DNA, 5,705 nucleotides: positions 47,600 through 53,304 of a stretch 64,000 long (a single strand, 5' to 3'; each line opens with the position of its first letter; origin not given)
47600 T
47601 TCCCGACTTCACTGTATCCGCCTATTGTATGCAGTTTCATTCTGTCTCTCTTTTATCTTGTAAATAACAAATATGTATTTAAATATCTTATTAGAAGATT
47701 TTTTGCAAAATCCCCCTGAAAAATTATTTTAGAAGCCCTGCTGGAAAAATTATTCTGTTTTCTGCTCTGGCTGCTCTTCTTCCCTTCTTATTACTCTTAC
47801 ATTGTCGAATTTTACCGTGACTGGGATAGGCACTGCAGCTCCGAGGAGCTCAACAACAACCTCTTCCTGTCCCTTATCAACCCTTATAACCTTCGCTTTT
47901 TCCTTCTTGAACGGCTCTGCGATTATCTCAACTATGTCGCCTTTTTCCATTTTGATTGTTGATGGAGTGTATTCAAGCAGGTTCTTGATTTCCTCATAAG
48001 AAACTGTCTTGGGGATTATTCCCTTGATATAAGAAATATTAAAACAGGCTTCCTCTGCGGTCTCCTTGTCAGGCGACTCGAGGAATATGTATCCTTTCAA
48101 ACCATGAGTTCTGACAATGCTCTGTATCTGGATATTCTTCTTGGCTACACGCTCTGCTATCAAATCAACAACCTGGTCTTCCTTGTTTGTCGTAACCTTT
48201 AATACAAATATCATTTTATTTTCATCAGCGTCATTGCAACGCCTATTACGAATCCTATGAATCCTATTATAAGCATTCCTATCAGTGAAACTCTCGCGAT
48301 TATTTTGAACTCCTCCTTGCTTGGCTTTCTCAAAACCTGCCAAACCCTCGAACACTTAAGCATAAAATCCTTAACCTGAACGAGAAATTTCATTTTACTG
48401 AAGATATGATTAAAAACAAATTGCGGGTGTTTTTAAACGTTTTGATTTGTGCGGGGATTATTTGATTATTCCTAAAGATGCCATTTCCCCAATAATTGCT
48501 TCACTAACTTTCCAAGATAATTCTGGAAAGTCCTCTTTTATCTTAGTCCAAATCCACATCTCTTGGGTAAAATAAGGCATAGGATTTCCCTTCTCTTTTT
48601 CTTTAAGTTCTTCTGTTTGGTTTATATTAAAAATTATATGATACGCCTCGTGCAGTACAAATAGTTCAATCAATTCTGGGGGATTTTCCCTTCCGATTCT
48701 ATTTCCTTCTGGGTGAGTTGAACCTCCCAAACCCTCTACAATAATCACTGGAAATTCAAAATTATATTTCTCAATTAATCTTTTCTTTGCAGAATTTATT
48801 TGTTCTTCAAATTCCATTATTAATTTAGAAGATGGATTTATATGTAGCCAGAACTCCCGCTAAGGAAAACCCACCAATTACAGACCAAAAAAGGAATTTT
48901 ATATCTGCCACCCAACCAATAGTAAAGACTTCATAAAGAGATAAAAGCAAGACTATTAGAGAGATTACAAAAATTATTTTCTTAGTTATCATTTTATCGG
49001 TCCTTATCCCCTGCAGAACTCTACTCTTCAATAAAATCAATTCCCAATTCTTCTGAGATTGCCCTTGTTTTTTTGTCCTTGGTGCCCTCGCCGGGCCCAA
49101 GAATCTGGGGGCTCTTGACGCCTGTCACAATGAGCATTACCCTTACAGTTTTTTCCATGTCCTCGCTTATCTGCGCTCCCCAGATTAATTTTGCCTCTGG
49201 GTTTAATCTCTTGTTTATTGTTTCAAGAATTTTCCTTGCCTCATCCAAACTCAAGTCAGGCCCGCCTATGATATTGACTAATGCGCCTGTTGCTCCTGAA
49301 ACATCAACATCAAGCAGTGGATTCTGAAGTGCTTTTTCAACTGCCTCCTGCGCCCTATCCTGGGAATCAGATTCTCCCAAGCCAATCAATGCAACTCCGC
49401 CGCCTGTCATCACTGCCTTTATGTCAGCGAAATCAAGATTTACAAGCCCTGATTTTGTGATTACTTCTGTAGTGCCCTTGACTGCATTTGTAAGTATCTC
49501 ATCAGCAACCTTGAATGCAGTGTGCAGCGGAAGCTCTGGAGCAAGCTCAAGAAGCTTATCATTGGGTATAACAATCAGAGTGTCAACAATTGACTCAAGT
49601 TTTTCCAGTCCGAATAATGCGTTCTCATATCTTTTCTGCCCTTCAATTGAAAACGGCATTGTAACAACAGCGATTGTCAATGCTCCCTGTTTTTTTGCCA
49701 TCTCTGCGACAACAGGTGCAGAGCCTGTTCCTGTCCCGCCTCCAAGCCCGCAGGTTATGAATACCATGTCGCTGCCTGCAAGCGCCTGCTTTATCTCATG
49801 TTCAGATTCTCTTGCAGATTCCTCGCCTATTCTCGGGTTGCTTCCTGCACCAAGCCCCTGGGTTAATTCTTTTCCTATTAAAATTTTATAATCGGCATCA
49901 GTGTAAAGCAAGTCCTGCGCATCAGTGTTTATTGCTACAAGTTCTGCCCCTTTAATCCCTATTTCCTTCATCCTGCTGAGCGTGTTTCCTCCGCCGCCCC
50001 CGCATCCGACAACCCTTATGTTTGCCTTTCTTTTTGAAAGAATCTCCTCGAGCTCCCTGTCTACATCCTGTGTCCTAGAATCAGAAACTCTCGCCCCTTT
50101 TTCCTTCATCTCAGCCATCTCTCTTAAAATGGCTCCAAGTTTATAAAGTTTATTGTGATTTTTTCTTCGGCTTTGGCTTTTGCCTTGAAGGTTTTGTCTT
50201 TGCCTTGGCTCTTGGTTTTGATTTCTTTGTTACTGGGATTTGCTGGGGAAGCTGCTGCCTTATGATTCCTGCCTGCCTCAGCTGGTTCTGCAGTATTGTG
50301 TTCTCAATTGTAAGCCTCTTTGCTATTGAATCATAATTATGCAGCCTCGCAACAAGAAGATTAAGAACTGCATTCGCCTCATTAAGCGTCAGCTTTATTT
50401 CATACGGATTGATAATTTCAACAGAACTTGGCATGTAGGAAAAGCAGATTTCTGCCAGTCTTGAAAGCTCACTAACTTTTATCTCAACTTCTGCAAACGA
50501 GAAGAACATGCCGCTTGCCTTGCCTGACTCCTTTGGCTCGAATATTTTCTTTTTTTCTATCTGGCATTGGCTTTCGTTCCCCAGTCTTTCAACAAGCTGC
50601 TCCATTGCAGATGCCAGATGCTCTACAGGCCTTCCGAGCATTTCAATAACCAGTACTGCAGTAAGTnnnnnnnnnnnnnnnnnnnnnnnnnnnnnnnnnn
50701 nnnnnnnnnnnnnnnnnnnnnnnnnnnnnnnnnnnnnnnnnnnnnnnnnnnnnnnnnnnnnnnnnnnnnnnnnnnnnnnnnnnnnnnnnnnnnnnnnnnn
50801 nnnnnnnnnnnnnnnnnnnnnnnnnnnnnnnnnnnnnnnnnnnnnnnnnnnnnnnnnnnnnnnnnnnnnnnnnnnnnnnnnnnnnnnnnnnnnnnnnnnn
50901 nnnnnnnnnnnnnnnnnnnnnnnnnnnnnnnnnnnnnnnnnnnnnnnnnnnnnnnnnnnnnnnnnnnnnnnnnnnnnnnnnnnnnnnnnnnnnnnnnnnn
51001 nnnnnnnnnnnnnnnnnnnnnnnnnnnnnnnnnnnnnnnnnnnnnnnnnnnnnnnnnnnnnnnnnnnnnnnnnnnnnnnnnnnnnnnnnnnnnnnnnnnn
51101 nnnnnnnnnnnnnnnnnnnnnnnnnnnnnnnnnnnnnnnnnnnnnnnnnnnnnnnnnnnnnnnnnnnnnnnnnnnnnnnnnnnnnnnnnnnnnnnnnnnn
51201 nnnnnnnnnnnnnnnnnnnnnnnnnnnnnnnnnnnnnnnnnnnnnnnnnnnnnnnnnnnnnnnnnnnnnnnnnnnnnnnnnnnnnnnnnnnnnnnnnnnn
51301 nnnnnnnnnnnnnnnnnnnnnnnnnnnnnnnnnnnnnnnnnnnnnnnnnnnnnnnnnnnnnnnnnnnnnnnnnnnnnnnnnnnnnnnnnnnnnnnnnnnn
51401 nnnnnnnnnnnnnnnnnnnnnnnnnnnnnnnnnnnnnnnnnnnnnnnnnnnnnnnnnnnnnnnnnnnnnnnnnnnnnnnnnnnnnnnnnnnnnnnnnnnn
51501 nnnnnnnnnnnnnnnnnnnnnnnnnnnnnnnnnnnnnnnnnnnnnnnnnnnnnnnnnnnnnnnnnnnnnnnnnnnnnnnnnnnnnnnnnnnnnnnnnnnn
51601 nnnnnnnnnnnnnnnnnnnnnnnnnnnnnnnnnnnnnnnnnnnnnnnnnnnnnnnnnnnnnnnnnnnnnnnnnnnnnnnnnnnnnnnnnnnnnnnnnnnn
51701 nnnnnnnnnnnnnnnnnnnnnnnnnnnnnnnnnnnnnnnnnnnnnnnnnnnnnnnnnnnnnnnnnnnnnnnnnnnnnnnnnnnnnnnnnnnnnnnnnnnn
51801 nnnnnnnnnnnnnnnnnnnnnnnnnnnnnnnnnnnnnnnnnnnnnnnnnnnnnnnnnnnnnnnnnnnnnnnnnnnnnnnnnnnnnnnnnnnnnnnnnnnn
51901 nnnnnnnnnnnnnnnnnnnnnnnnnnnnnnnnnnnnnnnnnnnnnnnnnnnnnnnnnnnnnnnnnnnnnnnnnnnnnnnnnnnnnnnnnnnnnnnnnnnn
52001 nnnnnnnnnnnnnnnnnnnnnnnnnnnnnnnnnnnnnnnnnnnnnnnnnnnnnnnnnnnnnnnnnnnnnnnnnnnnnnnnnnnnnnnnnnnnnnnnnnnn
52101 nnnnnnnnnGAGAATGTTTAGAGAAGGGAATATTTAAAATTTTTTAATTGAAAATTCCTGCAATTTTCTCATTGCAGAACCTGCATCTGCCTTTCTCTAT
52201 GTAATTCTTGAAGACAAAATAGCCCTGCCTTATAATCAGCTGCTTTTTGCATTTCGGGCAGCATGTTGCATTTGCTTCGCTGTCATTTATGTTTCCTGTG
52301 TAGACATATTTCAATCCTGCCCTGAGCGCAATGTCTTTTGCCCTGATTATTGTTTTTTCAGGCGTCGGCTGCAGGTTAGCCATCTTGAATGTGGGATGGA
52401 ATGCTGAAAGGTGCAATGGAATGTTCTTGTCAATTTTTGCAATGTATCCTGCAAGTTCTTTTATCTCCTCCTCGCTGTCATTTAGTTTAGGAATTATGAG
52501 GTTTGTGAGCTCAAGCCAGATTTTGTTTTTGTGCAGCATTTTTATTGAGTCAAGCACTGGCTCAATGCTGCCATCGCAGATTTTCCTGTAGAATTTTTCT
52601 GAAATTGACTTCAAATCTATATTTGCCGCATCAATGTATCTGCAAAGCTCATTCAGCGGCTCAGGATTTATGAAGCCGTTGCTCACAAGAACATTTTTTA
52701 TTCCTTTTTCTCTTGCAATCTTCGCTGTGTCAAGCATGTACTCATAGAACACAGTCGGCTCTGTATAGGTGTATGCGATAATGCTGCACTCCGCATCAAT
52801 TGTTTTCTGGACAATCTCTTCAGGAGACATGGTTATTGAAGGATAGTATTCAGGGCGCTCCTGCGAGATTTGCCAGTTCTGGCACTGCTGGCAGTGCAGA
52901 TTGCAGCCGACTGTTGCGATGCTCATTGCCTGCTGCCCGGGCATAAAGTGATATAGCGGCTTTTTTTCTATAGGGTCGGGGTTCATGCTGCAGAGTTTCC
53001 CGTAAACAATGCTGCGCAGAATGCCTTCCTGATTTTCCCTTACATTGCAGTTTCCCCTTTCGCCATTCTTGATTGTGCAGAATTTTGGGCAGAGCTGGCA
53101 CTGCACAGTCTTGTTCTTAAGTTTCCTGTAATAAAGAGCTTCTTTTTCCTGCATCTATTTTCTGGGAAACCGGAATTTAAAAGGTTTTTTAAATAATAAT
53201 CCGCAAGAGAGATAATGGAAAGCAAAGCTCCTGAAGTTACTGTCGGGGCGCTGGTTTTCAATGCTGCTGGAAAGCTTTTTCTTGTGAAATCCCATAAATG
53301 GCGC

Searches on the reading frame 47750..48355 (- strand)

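Call 71: search_protein_families(library=pfam, proteins=[window:47750-48355:-], max_evalue=0.01)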
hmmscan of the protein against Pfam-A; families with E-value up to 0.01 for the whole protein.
window:47750-48355:- (201 aa): 1 family
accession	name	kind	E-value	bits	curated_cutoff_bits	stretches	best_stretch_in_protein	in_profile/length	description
PF03439.18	Spt5-NGN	-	3.6e-18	65.7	22.4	1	48-127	1-84/84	Early transcription elongation factor of RNA pol II, NGN section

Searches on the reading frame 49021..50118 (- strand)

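Call 72: search_protein_families(library=pfam, proteins=[window:49021-50118:-], max_evalue=0.01)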
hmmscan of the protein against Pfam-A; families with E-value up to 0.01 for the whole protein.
window:49021-50118:- (365 aa): 2 families
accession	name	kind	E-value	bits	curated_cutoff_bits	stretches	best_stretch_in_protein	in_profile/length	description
PF00091.31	Tubulin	-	6.1e-49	167.3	33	1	33-192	1-188/190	Tubulin/FtsZ family, GTPase domain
PF12327.13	FtsZ_C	-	2.8e-35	120.9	27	1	241-335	1-95/95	FtsZ family, C-terminal domain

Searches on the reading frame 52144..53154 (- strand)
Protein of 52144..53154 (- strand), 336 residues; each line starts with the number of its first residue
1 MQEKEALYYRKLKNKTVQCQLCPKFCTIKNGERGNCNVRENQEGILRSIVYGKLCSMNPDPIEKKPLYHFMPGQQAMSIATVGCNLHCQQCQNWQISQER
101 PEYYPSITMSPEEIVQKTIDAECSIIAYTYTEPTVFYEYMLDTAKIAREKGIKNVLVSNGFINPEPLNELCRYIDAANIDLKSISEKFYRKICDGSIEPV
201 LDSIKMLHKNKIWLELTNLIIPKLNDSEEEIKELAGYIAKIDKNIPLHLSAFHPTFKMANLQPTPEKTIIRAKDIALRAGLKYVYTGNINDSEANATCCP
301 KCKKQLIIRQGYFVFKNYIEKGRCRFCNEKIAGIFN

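Call 7: search_protein_families(library=ncbifam, proteins=[window:52144-53154:-], max_evalue=0.1)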
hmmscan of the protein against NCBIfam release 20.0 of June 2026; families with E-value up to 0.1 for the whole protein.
window:52144-53154:- (336 aa): 25 families
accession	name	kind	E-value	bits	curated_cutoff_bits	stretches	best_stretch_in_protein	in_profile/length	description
TIGR04337.1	AmmeMemoSam_rS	hypoth_equivalog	2.7e-116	388.2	220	1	8-336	3-334/349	AmmeMemoRadiSam system radical SAM enzyme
TIGR04041.1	activase_YjjW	hypoth_equivalog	2.2e-18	66.7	250.2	1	108-256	92-242/276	YjjW family glycine radical enzyme activase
TIGR02493.1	PFLA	equivalog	4.5e-17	62.2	231.75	1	79-244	20-189/235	pyruvate formate-lyase-activating protein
TIGR02495.1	NrdG2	equivalog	1.8e-14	53.6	131.15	1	72-240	14-182/193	anaerobic ribonucleoside-triphosphate reductase activating protein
TIGR02494.1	PFLE_PFLC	subfamily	3.9e-13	49.3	174.35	1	132-254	133-256/293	glycyl-radical enzyme activating protein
NF048010.1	SfplDhtActHpsHDes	equivalog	1e-11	44.2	430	1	132-254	141-265/298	(2S)-3-sulfopropanediol dehydratase activating enzyme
TIGR04003.1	rSAM_BssD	equivalog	7.6e-10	38.4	496.45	1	130-245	135-251/314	[benzylsuccinate synthase]-activating enzyme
NF008356.0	PRK11145.1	equivalog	1.7e-09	37.4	375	1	82-253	28-203/246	pyruvate formate lyase 1-activating protein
NF033717.2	HPDL_rSAM_activ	equivalog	2.1e-08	33.8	420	1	127-253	135-262/311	4-hydroxyphenylacetate decarboxylase activase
TIGR04395.1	cutC_activ_rSAM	equivalog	1.8e-07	30.7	360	1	134-241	141-248/309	choline TMA-lyase-activating enzyme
TIGR02666.1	moaA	equivalog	4.9e-07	29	284.05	1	81-284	17-221/336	GTP 3',8-cyclase MoaA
NF048008.1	SfplDhtActHpfHKleb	equivalog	8.5e-07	28.6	500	1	131-240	135-244/308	(2S)-3-sulfopropanediol dehydratase activating enzyme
NF033719.1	ind_deCO2_activ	equivalog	1.1e-06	28.2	425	1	130-240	137-247/302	indoleacetate decarboxylase activase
NF043069.1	T4HPD_activ_SAM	equivalog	1.7e-06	27.6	425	1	88-254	85-255/299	trans-4-hydroxy-L-proline dehydratase activase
NF038283.1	viperin_w_prok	equivalog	4.2e-06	26.1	180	1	83-194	11-127/281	viperin family antiviral radical SAM protein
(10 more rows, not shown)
